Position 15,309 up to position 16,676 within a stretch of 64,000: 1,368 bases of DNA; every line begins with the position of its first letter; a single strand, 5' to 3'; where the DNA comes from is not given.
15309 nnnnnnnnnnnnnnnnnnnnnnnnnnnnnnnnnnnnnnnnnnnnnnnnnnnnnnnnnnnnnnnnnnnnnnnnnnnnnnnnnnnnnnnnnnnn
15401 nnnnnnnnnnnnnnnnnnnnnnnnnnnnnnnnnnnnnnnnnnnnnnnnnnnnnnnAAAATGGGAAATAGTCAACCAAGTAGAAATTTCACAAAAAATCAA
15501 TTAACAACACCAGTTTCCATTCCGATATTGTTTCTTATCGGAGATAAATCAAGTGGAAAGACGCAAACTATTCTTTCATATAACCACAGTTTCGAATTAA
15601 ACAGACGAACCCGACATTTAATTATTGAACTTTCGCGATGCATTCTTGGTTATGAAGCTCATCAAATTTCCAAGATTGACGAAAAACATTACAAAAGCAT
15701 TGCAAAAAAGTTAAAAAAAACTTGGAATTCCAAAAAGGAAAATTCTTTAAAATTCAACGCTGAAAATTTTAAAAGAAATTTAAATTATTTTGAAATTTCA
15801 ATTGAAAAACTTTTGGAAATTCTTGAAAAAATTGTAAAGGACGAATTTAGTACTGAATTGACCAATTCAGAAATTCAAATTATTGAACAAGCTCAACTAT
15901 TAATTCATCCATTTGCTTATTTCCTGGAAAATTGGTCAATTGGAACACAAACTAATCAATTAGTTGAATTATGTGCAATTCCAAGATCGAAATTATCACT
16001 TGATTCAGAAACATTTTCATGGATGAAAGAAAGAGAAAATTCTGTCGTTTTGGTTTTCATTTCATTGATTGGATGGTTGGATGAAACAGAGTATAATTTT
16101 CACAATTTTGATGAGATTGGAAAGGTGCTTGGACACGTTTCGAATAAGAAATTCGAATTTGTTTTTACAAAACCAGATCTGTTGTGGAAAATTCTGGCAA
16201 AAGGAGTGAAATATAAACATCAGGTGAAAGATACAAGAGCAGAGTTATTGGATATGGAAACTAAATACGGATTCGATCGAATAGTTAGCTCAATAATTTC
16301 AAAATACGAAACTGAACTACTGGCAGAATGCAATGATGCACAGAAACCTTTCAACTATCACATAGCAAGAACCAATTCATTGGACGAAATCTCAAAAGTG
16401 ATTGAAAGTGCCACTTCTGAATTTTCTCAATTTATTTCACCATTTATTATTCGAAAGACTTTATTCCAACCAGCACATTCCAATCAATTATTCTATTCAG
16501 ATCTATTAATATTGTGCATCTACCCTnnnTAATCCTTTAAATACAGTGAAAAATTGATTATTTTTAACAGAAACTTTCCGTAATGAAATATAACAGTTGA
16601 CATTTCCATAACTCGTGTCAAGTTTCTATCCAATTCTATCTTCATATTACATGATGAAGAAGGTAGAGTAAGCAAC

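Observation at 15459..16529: Divergent G-alpha-like P-loop protein with degenerate switch II, immediately upstream of a 7TM-RGS gene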

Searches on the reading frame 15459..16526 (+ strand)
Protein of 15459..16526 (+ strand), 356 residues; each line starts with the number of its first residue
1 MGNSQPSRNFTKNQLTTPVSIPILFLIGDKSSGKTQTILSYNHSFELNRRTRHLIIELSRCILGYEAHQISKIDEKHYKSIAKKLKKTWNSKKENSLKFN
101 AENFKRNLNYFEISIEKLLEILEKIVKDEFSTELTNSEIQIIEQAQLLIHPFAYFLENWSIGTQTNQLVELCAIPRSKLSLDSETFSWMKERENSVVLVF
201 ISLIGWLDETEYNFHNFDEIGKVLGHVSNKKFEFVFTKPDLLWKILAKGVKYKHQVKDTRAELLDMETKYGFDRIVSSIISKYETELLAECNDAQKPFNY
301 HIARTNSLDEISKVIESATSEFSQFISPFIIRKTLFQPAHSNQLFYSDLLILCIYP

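Call 3: search_protein_families(library=pfam, proteins=[window:15459-16526:+], max_evalue=1)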
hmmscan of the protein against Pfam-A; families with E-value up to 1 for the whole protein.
window:15459-16526:+ (356 aa): 4 families
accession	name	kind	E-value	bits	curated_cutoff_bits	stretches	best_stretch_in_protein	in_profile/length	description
PF05615.18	THOC7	-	0.092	13.5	28.7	1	74-121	17-67/136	Tho complex subunit 7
PF23830.1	DUF7200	-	0.13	13.2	27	1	65-106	36-76/89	Domain of unknown function (DUF7200)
PF13401.12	AAA_22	-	0.19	12.5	27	1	23-156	7-104/130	AAA domain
PF02829.19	3H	-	0.32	11.7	25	0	53-87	62-93/97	3H domain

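Call 5: find_homologous_proteins(query=window:15459-16526:+, max_evalue=0.01)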
Query window:15459-16526:+: 3294 candidates shared short words with the query, none scored E <= 0.01.

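Call 6: search_solved_structures(query=window:15459-16526:+, max_evalue=10, show_alignments=3)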
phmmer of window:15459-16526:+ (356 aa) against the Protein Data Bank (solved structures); distinct sequences matched with E-value up to 10: 3.
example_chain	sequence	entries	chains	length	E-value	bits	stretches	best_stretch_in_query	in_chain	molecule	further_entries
2eqa_A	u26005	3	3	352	0.014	17.9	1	244-290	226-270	Hypothetical protein ST1526 | Putative uncharacterized protein ST1526 | YrdC/Sua5 family protein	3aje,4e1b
9vtg_LI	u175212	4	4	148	1.2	11.6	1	212-278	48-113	60s ribosomal protein l27a-3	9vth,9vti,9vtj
8azw_f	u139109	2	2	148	1.7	11.1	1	212-278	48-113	uL15 (60S ribosomal protein L27a)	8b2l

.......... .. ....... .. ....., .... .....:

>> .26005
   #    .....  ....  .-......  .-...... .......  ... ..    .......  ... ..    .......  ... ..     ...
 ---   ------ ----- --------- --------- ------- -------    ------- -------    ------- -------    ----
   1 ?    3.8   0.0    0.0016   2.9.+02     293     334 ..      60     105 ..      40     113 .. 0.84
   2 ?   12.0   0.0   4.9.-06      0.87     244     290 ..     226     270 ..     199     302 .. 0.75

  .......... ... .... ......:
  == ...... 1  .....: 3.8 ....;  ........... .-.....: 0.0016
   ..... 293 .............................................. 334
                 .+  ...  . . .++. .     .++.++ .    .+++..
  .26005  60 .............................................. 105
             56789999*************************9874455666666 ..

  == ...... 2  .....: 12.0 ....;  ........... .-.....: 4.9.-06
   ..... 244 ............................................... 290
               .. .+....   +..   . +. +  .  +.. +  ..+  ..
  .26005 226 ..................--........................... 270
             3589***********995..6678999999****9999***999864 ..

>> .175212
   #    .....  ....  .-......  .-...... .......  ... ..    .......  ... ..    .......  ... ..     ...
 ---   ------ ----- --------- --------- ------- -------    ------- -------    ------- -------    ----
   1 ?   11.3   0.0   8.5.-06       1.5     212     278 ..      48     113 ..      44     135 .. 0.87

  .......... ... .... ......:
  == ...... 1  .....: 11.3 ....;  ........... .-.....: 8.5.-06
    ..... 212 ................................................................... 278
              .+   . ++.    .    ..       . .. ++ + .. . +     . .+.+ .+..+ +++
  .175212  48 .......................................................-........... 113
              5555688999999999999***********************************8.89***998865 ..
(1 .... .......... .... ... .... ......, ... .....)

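Call 9: find_encoding_contigs(protein=window:15459-16526:+, flank=10000)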
Protein window:15459-16526:+ (356 aa): no gene with exactly this product is on record in the collection.

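Call 15: predict_structure(protein=window:15459-16526:+)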
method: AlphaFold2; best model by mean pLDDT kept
length: 356 residues; sequences in the alignment: 1
mean_pLDDT: 40.4   pTM: 0.39
mean pLDDT of the five models: 40.4, 38.5, 35.3, 34.3, 34.2
residues with pLDDT >= 90: 0; 70-90: 29; 50-70: 63; < 50: 264
segments of 3 or more residues with pLDDT < 50: 1-48, 94-98, 150-356
pLDDT, mean of each block of 10 residues (from residue 1): 28 26 30 29 40 63 58 66 76 51 54 75 75 68 58 42 29 35 35 31 28 30 26 28 31 33 37 30 33 29 31 34 27 26 30 27
secondary structure, 60 per line:
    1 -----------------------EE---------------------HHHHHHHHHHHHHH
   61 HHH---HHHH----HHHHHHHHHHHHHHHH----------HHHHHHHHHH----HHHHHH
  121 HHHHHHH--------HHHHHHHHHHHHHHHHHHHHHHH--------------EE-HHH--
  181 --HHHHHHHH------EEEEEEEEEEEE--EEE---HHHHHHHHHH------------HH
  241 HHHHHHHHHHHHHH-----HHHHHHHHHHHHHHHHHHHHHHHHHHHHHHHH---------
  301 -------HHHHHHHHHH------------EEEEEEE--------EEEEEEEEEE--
elements in order: H47-63 H67-70 H75-90 H101-110 H115-127 H136-158 H183-190 E197-208 E211-213 H217-226 H239-254 H260-291 H308-317 E330-336 E345-354

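Call 16: search_protein_representatives(protein=window:15459-16526:+)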
Query: 356 residues. Proteins with E-value up to 0.001 (for the whole library): 2; up to 1e-10: 1; up to 1e-30: 0. The best 2 are listed.
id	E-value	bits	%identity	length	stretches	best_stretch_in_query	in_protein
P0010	6.0e-16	75.1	31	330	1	22-262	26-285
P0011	4.1e-04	36.2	29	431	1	193-333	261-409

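Call 18: search_protein_families(library=pfam, proteins=[P0010, P0011], max_evalue=1)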
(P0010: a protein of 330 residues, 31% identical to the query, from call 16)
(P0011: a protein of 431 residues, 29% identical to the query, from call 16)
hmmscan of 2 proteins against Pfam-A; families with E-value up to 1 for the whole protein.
P0010 (330 aa): 0 families

P0011 (431 aa): 18 families
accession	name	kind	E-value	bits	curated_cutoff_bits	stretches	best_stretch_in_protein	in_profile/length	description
PF00503.26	G-alpha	-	3.1e-42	145.3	48.8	1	70-394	10-330/333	G-protein alpha subunit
PF00025.27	Arf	-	1.8e-06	28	22.3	2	220-328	40-138/174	ADP-ribosylation factor family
PF03193.22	RsgA_GTPase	-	0.0014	18.9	30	1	30-115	60-141/174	RsgA GTPase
PF02283.22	CobU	-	0.0072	16.3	27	1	83-145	1-60/168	Cobinamide kinase / cobinamide phosphate guanyltransferase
PF01580.24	FtsK_SpoIIIE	-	0.0072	16.2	24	1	77-100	39-59/221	FtsK/SpoIIIE family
PF01926.29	MMR_HSR1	-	0.011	16.2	21.9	1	83-106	2-24/113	50S ribosome-binding GTPase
PF04010.18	DUF357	-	0.011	16.1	29.4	0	336-372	6-42/73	Protein of unknown function (DUF357)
PF19975.5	DO-GTPase1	-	0.014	15.1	27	1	85-115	2-32/271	Double-GTPase 1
PF00009.33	GTP_EFTU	-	0.017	15.2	26.5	1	79-114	2-37/188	Elongation factor Tu GTP binding domain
PF00437.27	T2SSE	-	0.04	13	24.9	1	57-115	120-177/370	Type II/IV secretion system protein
PF13555.12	AAA_29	-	0.047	13.9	27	1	74-98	15-40/61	P-loop containing region of AAA domain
PF16173.10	DUF4874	-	0.05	13.7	30.1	1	236-296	27-64/159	Domain of unknown function (DUF4874)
PF12775.13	AAA_7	-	0.051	13.6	25.8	1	68-109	22-62/181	P-loop containing dynein motor region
PF13207.12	AAA_17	-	0.17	12.6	27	0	86-117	1-30/136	AAA domain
PF13401.12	AAA_22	-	0.18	12.5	27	1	80-113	5-33/130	AAA domain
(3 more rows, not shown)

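Call 19: search_solved_structures(query=P0011, max_evalue=1, show_alignments=1)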
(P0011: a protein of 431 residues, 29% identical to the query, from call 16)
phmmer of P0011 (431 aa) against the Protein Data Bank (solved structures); distinct sequences matched with E-value up to 1: 358 (the best 60 are shown).
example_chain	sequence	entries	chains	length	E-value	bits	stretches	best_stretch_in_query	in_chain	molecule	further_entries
4fid_A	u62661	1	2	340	7.7e-14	54.9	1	77-323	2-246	G protein alpha subunit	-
9sh6_E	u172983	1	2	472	2.1e-12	50.2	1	235-323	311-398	Guanine nucleotide-binding protein alpha-1 subunit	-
1zcb_A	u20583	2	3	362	2.2e-12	50.1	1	239-324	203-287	G alpha i/13 | Guanine nucleotide-binding protein G(k) subunit alpha, Guanine nucleotide-binding protein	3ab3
3cx7_A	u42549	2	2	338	2.5e-12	49.9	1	239-324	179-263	Guanine Nucleotide-Binding Protein Galpha 13 | Guanine nucleotide-binding protein alpha-13 subunit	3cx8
8h8j_A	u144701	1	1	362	3.6e-12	49.4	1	239-324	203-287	Guanine nucleotide-binding protein subunit alpha-13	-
6oya_A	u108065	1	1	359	5.2e-12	48.9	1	78-323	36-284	Gt-alpha/Gi1-alpha chimera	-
2bcj_Q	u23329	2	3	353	5.2e-12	48.9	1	239-323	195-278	Guanine nucleotide-binding protein G(i) subunit alpha-1, Guanine nucleotide-binding protei | Guanine nucleotide-binding protein G(i) subunit alpha-1,Guanine nuc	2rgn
8jpb_Q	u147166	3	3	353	5.3e-12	48.9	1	239-323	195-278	Guanine nucleotide-binding protein G(q) subunit alpha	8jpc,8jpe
3ah8_A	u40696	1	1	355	5.3e-12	48.9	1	239-323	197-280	Guanine nucleotide-binding protein G(i) subunit alpha-1/Guanine nucleotide-binding protein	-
3cx6_A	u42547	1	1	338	6.5e-12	48.6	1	239-324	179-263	Guanine nucleotide-binding protein alpha-13 subunit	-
24xb_E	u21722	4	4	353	6.6e-12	48.6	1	239-323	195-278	Guanine nucleotide-binding protein G(q) subunit alpha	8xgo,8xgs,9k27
7t6b_A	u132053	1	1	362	7e-12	48.5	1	239-324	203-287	Guanine nucleotide-binding protein subunit alpha-13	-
9vaw_A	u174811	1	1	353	7.1e-12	48.5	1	239-323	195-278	Guanine nucleotide-binding protein G(q) subunit alpha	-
7xow_A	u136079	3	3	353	9.3e-12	48.1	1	239-323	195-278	Guanine nucleotide-binding protein G(q) subunit alpha | Guanine nucleotide-binding protein G(q)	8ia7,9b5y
4gnk_A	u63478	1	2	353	9.4e-12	48.1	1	239-323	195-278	Guanine nucleotide-binding protein G(q) subunit alpha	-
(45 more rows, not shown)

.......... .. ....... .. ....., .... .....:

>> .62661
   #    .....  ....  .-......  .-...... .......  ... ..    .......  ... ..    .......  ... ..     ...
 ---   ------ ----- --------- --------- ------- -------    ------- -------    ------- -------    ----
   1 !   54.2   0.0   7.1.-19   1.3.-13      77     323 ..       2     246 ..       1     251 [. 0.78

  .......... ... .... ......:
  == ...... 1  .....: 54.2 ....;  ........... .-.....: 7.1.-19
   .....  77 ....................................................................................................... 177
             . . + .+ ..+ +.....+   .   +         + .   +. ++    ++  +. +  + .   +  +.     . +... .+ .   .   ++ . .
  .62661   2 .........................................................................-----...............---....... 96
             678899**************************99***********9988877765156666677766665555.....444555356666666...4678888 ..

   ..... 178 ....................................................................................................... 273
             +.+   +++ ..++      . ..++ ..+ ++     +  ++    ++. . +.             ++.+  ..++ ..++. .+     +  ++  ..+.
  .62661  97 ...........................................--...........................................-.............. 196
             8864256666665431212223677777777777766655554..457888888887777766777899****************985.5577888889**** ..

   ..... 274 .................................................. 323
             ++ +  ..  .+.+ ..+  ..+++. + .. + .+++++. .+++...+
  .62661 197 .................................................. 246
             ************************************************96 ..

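Call 20: list_cluster_members(proteins=[P0010, P0011])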
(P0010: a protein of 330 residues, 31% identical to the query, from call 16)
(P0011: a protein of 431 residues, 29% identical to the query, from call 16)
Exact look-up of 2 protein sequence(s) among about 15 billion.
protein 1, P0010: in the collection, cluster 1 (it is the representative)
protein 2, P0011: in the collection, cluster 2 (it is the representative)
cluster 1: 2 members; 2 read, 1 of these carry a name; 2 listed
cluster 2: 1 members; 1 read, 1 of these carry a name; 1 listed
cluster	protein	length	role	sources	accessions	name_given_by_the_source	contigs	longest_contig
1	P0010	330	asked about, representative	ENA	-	-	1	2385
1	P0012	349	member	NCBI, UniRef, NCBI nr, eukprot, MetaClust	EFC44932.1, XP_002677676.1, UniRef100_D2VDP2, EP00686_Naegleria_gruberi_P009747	predicted protein [Naegleria gruberi] | Predicted protein n=1 Tax=Naegleria gruberi TaxID=5762 RepID=D2VDP2_NAEGR | uncharacterized protein NAEGRDRAFT_48704 [Naegleria gruberi]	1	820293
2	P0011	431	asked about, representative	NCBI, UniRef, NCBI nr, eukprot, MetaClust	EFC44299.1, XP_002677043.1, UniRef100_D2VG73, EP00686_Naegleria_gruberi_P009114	predicted protein [Naegleria gruberi] | Predicted protein n=1 Tax=Naegleria gruberi TaxID=5762 RepID=D2VG73_NAEGR | uncharacterized protein NAEGRDRAFT_49275 [Naegleria gruberi]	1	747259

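Call 22: find_encoding_contigs(protein=P0012, flank=10000, max_places=3)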
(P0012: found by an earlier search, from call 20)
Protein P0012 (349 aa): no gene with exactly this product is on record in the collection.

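Call 27: search_solved_structures(query=A2, max_evalue=10, show_alignments=2)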
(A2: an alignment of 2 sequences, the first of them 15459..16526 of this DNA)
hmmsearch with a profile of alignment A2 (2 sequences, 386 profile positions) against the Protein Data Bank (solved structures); distinct sequences matched with E-value up to 10: 2.
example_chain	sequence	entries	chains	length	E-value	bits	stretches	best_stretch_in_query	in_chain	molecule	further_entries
1x04_A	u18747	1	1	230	0.35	13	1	94-163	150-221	SH3-containing GRB2-like protein 2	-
5xea_A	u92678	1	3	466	1.3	11.1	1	69-137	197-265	Envelope glycoprotein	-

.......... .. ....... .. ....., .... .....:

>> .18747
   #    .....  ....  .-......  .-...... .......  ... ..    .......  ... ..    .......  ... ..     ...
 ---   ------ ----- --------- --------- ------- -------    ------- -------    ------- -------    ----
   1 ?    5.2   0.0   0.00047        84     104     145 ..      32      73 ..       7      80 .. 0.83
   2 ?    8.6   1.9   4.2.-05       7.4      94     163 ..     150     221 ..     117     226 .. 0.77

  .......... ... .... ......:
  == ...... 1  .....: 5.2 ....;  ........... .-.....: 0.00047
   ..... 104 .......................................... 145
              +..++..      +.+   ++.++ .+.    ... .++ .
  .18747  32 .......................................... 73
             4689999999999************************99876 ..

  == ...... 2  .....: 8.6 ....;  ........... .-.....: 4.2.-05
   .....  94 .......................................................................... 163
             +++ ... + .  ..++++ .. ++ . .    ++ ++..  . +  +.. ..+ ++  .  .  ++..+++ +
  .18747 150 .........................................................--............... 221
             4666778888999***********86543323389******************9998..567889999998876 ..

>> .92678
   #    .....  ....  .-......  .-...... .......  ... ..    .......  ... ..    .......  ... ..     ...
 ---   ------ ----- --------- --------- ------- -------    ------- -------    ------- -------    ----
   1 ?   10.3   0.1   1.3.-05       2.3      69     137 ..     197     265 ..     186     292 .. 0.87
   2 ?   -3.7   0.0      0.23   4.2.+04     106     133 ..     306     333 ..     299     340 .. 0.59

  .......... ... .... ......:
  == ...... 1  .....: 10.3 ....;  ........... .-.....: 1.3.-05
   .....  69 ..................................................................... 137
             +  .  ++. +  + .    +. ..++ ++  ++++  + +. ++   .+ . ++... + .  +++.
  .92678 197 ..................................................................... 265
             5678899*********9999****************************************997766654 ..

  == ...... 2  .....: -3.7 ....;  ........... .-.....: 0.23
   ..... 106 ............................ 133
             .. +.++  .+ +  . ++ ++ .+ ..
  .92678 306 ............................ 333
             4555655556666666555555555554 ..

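Call 28: find_homologous_proteins(query=P0011, max_evalue=0.001)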
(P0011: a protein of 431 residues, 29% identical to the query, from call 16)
Query P0011 (431 aa): 6 proteins with E <= 0.001 among 6497 candidates.
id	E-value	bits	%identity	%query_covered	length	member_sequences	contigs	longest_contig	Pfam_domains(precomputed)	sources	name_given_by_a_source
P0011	1.9e-279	944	100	100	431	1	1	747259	PF00025.28,PF00503.27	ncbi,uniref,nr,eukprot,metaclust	ncbi:predicted protein [Naegleria gruberi]|uniref:Predicted protein n=1 Tax=Naegleria gruberi TaxID=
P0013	1.4e-23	102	28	83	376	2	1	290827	PF00025.28,PF00503.27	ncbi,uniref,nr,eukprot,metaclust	ncbi:predicted protein [Naegleria gruberi]|uniref:Predicted protein n=1 Tax=Naegleria gruberi TaxID=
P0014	6.9e-8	50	23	57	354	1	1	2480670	PF00025.28,PF00503.27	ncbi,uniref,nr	ncbi:hypothetical protein RvY_11216 [Ramazzottius varieornatus]|uniref:Guanine nucleotide-binding pr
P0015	7.7e-8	50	33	20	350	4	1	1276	PF00025.28,PF00503.27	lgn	-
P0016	8.3e-8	50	23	57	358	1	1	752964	PF00025.28,PF00503.27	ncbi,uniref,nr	ncbi:guanine nucleotide-binding protein G(q) subunit alpha-like [Paramacrobiotus metropolitanus]|uni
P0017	9.4e-6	43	23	61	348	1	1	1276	PF00025.28,PF00503.27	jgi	-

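Call 34: find_encoding_contigs(protein=P0010, flank=10000, max_places=3)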
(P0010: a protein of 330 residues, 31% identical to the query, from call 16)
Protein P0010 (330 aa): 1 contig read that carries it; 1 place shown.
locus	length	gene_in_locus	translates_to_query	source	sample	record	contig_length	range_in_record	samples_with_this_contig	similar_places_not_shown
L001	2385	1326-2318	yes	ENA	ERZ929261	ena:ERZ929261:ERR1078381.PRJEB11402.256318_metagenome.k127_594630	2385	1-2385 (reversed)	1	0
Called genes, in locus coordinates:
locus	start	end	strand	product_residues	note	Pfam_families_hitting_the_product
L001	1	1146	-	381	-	?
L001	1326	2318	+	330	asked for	-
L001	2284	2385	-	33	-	?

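Call 36: find_homologous_proteins(query=A6, max_evalue=0.001)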
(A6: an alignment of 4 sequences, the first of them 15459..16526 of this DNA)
Query A6 (4 sequences) (356 aa, profile of the alignment): 1 proteins with E <= 0.001 among 8000 candidates.
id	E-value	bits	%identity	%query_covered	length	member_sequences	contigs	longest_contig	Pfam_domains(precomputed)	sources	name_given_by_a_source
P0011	1.9e-135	470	24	54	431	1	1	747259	PF00025.28,PF00503.27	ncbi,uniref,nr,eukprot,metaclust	ncbi:predicted protein [Naegleria gruberi]|uniref:Predicted protein n=1 Tax=Naegleria gruberi TaxID=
